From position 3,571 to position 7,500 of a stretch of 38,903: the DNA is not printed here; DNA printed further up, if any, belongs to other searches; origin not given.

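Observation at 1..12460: Candidate surface capture / nuclease / ABC import / nanoRNase gene block (three consecutive minus-strand units)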

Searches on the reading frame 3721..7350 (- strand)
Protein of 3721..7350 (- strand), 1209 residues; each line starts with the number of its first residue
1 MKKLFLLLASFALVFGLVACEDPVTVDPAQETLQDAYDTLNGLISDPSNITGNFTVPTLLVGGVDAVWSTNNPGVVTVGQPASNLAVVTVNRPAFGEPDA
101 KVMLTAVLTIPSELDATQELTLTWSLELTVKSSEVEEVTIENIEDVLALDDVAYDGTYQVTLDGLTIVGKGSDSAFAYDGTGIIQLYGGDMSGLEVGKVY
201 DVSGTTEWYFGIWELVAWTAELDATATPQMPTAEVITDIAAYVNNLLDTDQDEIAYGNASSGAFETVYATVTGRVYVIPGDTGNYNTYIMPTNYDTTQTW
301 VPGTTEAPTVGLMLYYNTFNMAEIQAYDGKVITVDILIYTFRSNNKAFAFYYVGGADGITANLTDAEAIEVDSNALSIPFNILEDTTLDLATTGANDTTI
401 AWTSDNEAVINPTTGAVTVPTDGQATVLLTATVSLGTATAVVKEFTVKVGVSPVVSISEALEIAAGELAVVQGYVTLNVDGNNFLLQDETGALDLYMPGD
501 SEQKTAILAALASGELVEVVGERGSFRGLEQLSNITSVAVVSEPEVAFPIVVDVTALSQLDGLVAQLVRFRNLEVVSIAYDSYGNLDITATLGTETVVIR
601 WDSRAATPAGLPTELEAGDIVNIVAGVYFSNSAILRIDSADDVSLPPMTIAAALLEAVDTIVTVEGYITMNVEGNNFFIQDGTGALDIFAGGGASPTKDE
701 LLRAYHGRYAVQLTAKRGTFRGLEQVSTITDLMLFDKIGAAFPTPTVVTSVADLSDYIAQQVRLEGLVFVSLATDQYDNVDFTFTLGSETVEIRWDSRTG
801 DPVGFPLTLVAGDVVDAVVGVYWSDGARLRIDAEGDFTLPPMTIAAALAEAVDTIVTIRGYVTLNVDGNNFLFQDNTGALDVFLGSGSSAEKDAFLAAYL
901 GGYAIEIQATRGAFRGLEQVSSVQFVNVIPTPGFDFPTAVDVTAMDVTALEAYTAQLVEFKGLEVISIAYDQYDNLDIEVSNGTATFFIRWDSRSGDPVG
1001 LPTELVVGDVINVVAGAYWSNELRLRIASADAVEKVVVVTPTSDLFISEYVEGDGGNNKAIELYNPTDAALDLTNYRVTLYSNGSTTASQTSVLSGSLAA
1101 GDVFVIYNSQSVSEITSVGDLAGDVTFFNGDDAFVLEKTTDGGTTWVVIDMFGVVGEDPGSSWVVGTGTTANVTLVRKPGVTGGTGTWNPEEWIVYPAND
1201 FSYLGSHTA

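Call 6: search_protein_families(library=pfam, proteins=[window:3721-7350:-], max_evalue=0.01)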
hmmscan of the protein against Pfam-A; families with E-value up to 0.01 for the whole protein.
window:3721-7350:- (1209 aa): 5 families
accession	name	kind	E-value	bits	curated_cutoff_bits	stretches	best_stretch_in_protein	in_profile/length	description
PF20578.4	aBig_2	-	1.1e-19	70.5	27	2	387-449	24-86/89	Atrophied bacterial Ig domain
PF00932.25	LTD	-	7.8e-16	58.9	34.3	1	1040-1142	3-100/109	Lamin Tail Domain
PF04076.19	BOF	-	1.2e-13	51.4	25.8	1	842-882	23-63/103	Bacterial OB fold (BOF) protein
PF01336.31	tRNA_anti-codon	-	0.00048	20.5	27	0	483-523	19-57/75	OB-fold nucleic acid binding domain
PF03168.19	LEA_2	-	0.00072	20.4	25.4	1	1062-1112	3-53/98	Late embryogenesis abundant protein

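Call 7: search_protein_families(library=ncbifam, proteins=[window:3721-7350:-], max_evalue=0.01)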
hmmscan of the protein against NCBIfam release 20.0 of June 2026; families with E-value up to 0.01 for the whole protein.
window:3721-7350:- (1209 aa): 4 families
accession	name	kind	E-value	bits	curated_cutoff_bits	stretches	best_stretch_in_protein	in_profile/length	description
NF033680.1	exonuc_ExeM-GG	exception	4.8e-26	91.1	1300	1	1036-1207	17-174/884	extracellular exonuclease ExeM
NF033674.1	stress_OB_fold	domain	4.7e-18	65.4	35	3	837-882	22-70/111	NirD/YgiW/YdeI family stress tolerance protein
TIGR00156.1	TIGR00156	subfamily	1.5e-06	28.3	108.15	0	842-882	46-86/128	YgiW/YdeI family stress tolerance OB fold protein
NF033681.1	ExeM_NucH_DNase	subfamily_domain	0.0064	15.4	300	0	508-590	44-130/546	ExeM/NucH family extracellular endonuclease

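Call 16: search_solved_structures(query=window:3721-7350:-, max_evalue=1)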
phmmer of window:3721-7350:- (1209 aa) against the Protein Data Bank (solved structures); distinct sequences matched with E-value up to 1: 2.
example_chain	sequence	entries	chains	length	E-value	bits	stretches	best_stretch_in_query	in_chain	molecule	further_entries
5ho9_A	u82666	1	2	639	0.0072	17.1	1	361-445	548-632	Extracellular arabinanase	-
2rrb_A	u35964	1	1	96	0.97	10.1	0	310-383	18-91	cDNA FLJ40872 fis, clone TUTER2000283, highly similar to Homo sapiens transformer-2-beta (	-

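Call 27: find_encoding_contigs(protein=window:3721-7350:-, flank=10000, max_places=6)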
Protein window:3721-7350:- (1209 aa): 2 contigs read that carry it; 1 place shown.
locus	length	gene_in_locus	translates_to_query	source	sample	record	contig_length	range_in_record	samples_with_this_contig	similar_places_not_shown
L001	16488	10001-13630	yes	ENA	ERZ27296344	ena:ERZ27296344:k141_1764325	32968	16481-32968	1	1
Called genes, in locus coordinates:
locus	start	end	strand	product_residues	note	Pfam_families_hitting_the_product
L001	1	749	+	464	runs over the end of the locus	PF02096:60KD_IMP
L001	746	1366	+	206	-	PF13083:KH_KhpA-B, PF01424:R3H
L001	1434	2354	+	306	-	-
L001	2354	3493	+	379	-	PF02646:RmuC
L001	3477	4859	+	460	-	PF01336:tRNA_anti-codon, PF00152:tRNA-synt_2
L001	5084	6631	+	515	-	PF00005:ABC_tran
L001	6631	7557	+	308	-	PF00528:BPD_transp_1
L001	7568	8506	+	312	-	PF00528:BPD_transp_1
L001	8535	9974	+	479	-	PF13416:SBP_bac_8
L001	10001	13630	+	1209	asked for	PF20578:aBig_2 (weak), PF04076:BOF (faint), PF20578:aBig_2, PF00932:LTD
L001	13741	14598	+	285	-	-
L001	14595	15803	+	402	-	PF00932:LTD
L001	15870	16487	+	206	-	?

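Call 49: find_homologous_proteins(query=window:3721-7350:-, max_evalue=0.00001)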
Query window:3721-7350:- (1209 aa): 126 proteins with E <= 0.00001 among 8000 candidates; the best 120 are listed.
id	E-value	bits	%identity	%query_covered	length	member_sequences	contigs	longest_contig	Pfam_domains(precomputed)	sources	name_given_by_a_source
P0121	0.0e+0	2253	84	100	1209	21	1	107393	PF04076.20,PF00932.26,PF20578.5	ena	-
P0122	0.0e+0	2226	83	100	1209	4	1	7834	PF04076.20,PF00932.26,PF20578.5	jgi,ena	-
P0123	0.0e+0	2189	84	100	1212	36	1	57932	PF04076.20,PF00932.26,PF20578.5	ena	-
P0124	0.0e+0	1994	82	94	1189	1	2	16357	PF04076.20,PF20578.5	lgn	-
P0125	0.0e+0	1981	87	86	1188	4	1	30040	PF04076.20,PF20578.5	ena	-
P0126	0.0e+0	1910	84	86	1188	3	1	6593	PF04076.20,PF20578.5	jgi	-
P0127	0.0e+0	1899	83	86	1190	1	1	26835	PF04076.20,PF20578.5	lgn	-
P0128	0.0e+0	1898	82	86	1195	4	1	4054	PF04076.20,PF20578.5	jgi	jgi:uncharacterized protein YdeI (BOF family)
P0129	0.0e+0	1819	84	82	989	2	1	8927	PF04076.20,PF01336.32,PF20578.5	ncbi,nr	ncbi:MAG TPA: hypothetical protein DC003_00315, partial [Acholeplasmataceae bacterium]|nr:hypothetic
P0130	0.0e+0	1791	80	85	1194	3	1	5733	PF04076.20,PF20578.5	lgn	-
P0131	0.0e+0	1727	67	100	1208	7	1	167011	PF04076.20,PF00932.26,PF01336.32,PF20578.5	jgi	jgi:uncharacterized protein YdeI (BOF family)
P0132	0.0e+0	1477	67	83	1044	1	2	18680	PF04076.20,PF01336.32,PF20578.5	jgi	jgi:uncharacterized protein YdeI (BOF family)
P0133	0.0e+0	1261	51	100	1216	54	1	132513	PF04076.20,PF00932.26,PF20578.5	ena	-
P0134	1.0e-291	989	69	39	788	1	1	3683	PF00932.26,PF20578.5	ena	-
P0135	5.1e-227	774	44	46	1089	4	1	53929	PF00932.26,PF20578.5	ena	-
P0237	1.1e-70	257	27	46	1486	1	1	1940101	PF00932.26,PF20578.5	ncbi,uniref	ncbi:lamin tail domain-containing protein [Candidatus Izemoplasma sp. B36]|uniref:lamin tail domain-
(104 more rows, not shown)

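Call 84: find_encoding_contigs(protein=P0237, flank=10000, max_places=2)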
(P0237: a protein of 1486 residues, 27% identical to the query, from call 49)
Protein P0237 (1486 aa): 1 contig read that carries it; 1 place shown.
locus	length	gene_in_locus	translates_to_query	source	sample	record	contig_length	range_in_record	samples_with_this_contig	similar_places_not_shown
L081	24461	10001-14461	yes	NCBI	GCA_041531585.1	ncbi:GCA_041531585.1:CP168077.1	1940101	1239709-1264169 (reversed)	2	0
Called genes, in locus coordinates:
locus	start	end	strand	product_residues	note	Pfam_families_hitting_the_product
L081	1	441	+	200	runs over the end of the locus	PF21176:RecR_HhH, PF02132:RecR_ZnF, PF01751:Toprim, PF13662:Toprim_4, PF21175:RecR_C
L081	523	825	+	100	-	-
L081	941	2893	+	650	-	PF03793:PASTA (faint), PF00932:LTD, PF00565:SNase (weak)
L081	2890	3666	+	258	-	-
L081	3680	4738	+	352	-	PF00005:ABC_tran, PF13304:AAA_21 (faint)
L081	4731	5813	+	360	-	PF00528:BPD_transp_1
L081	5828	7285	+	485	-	PF00528:BPD_transp_1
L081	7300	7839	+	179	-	-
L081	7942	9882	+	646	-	PF01547:SBP_bac_1, PF13416:SBP_bac_8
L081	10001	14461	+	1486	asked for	PF20578:aBig_2, PF00932:LTD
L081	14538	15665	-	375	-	PF04231:Endonuclease_1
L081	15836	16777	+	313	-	PF01368:DHH, PF02272:DHHA1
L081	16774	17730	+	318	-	PF01368:DHH, PF02272:DHHA1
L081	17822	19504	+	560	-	PF02690:Na_Pi_cotrans, PF01895:PhoU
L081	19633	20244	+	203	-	-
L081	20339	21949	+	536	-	PF06418:CTP_synth_N, PF00117:GATase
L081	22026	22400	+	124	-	PF03551:PadR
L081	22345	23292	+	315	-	PF22564:HAAS, PF13349:DUF4097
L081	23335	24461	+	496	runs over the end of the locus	PF02074:Peptidase_M32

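Call 86: search_protein_families(library=pfam, proteins=[L081:2890-3666:+, L081:7300-7839:+, L081:941-2893:+, L081:7942-9882:+, L081:19633-20244:+, L081:523-825:+], max_evalue=0.01)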
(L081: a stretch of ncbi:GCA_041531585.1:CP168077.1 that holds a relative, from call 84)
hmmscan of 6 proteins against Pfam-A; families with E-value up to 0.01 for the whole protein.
L081:2890-3666:+ (258 aa): 0 families

L081:7300-7839:+ (179 aa): 0 families

L081:941-2893:+ (650 aa): 3 families
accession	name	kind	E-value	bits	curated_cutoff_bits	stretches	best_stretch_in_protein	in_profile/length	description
PF00932.25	LTD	-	1.5e-14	54.7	34.3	1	312-419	5-106/109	Lamin Tail Domain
PF03793.24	PASTA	-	5.9e-12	45.8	23.2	0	244-277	2-36/64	PASTA domain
PF00565.23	SNase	-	4.9e-06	27.4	21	1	514-617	1-78/107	Staphylococcal nuclease homologue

L081:7942-9882:+ (646 aa): 3 families
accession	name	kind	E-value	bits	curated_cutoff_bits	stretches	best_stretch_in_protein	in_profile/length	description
PF13416.11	SBP_bac_8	-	2.4e-30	106.7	27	1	192-559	1-271/279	Bacterial extracellular solute-binding protein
PF01547.30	SBP_bac_1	-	9.8e-18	65.6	26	1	188-537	8-306/307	Bacterial extracellular solute-binding protein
PF21827.1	New_glue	-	0.0047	17.1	31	0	12-74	10-61/94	New glue protein family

L081:19633-20244:+ (203 aa): 1 family
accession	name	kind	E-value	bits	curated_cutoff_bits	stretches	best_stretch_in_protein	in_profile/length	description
PF05066.19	HARE-HTH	-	6.6e-05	23.7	25.9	1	7-69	1-66/71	HB1, ASXL, restriction endonuclease HTH domain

L081:523-825:+ (100 aa): 0 families
